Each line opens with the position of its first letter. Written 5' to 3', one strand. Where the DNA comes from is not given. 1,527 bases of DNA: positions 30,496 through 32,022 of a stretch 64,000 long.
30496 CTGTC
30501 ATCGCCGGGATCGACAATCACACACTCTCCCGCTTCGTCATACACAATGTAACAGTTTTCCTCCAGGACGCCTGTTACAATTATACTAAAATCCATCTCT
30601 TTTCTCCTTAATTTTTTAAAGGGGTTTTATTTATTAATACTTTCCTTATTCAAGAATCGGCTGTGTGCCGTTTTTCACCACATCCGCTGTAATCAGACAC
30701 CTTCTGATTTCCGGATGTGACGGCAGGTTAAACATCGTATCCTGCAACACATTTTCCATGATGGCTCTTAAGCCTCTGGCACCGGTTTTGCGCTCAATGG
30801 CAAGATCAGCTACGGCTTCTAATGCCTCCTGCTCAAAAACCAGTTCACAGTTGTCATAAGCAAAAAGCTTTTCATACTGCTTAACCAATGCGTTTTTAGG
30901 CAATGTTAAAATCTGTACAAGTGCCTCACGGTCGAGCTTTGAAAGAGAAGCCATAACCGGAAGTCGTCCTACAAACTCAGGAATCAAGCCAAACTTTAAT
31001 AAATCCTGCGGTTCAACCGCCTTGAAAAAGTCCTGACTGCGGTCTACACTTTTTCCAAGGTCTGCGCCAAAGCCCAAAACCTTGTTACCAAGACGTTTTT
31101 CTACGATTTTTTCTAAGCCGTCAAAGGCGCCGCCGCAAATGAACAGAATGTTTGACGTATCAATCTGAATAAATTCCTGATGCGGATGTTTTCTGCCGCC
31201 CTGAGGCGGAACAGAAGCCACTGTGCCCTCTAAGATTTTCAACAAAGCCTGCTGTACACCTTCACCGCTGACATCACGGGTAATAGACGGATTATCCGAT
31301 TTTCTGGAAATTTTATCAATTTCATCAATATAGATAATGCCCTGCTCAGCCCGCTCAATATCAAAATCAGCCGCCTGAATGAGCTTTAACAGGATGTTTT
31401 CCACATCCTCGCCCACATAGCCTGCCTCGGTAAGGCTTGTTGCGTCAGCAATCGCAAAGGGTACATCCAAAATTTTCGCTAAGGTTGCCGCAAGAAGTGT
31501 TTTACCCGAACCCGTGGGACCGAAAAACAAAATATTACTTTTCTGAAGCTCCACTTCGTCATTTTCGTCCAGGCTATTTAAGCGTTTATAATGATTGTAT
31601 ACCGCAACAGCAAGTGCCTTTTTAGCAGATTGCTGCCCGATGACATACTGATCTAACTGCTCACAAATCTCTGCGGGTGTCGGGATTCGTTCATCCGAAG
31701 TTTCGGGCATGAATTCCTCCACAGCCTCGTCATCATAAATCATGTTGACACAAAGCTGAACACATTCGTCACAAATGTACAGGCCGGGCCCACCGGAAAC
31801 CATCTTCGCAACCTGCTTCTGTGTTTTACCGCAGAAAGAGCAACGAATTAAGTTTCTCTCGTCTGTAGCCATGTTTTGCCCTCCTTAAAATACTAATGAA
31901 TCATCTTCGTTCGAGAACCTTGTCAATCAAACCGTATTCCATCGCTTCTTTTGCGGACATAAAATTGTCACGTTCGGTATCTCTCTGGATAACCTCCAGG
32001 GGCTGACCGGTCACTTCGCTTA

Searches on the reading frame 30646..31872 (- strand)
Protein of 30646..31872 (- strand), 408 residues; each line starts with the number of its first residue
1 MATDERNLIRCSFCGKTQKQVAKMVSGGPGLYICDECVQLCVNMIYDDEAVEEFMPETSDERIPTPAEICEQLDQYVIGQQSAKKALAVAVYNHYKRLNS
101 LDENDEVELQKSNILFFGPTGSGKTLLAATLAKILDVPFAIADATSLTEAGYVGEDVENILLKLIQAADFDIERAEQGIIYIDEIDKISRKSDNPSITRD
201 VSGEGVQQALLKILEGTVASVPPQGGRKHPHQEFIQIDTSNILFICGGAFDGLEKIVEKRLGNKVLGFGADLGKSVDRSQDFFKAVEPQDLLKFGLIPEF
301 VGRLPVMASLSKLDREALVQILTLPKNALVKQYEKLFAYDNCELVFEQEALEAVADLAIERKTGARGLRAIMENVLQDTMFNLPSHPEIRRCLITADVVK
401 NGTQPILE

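Call 9: search_protein_families(library=pfam, proteins=[window:30646-31872:-])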
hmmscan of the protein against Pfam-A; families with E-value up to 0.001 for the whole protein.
window:30646-31872:- (408 aa): 10 families
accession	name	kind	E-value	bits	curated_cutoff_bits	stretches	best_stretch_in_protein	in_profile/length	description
PF07724.20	AAA_2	-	4.8e-35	121.5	27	1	110-306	2-165/166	AAA domain (Cdc48 subfamily)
PF06689.19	zf-C4_ClpX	-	1.2e-16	60.7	27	1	10-46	2-38/39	ClpX C4-type zinc finger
PF00004.35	AAA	-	1.6e-15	58.1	21.2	1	114-231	1-99/131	ATPase family associated with various cellular activities (AAA)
PF10431.15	ClpB_D2-small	-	1.1e-11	45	21.9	1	313-389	1-73/81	C-terminal, D2-small domain, of ClpB protein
PF05496.18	RuvB_N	-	1.5e-06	28.5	27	1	72-192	5-100/159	Holliday junction DNA helicase RuvB P-loop domain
PF01078.27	Mg_chelatase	-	2e-06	27.8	20.3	0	112-135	23-46/207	Magnesium chelatase, subunit ChlI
PF13401.12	AAA_22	-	0.00011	23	27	0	110-188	4-96/130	AAA domain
PF07728.20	AAA_5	-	0.00016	22.1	22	0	113-190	1-80/139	AAA domain (dynein-related subfamily)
PF00493.29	MCM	-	0.00016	21.3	23.3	1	68-192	17-137/224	MCM P-loop domain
PF00158.32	Sigma54_activat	-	0.00083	19.5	20.2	0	101-132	12-43/168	Sigma-54 interaction domain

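Call 24: find_encoding_contigs(protein=window:30646-31872:-, flank=10000, max_places=10)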
Protein window:30646-31872:- (408 aa): 5 contigs read that carry it; 2 places shown.
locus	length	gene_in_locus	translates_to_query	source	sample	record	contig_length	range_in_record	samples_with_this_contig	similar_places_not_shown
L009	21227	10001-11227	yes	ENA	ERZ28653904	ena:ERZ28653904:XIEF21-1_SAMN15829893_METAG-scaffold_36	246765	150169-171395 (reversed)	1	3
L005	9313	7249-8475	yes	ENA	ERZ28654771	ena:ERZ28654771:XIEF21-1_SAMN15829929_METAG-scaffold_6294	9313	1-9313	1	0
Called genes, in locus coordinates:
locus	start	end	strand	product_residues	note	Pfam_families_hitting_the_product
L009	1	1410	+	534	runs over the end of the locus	PF01943:Polysacc_synt, PF13440:Polysacc_synt_3 (faint), PF03023:MurJ, PF01554:MatE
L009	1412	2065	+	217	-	PF03819:MazG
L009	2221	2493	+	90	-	PF00216:Bac_DNA_binding, PF18291:HU-HIG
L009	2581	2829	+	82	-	PF01479:S4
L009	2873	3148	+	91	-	PF07873:YabP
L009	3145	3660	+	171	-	PF09578:Spore_YabQ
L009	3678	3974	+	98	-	PF04977:DivIC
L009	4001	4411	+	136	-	PF00575:S1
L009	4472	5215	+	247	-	PF01416:PseudoU_synth_1, PF10105:DUF2344 (weak), PF01416:PseudoU_synth_1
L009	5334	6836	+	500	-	PF14821:Thr_synth_N, PF00291:PALP, PF24857:THR4_C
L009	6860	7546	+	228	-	PF00149:Metallophos, PF12850:Metallophos_2 (faint)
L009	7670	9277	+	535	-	-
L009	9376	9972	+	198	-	PF00574:CLP_protease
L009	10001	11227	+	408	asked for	PF06689:zf-C4_ClpX, PF01078:Mg_chelatase (faint), PF05496:RuvB_N (weak), PF00004:AAA, PF07724:AAA_2, PF10431:ClpB_D2-small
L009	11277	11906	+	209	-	PF00753:Lactamase_B, PF12706:Lactamase_B_2 (weak)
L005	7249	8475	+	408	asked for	PF06689:zf-C4_ClpX, PF01078:Mg_chelatase (faint), PF05496:RuvB_N (weak), PF00004:AAA, PF07724:AAA_2, PF10431:ClpB_D2-small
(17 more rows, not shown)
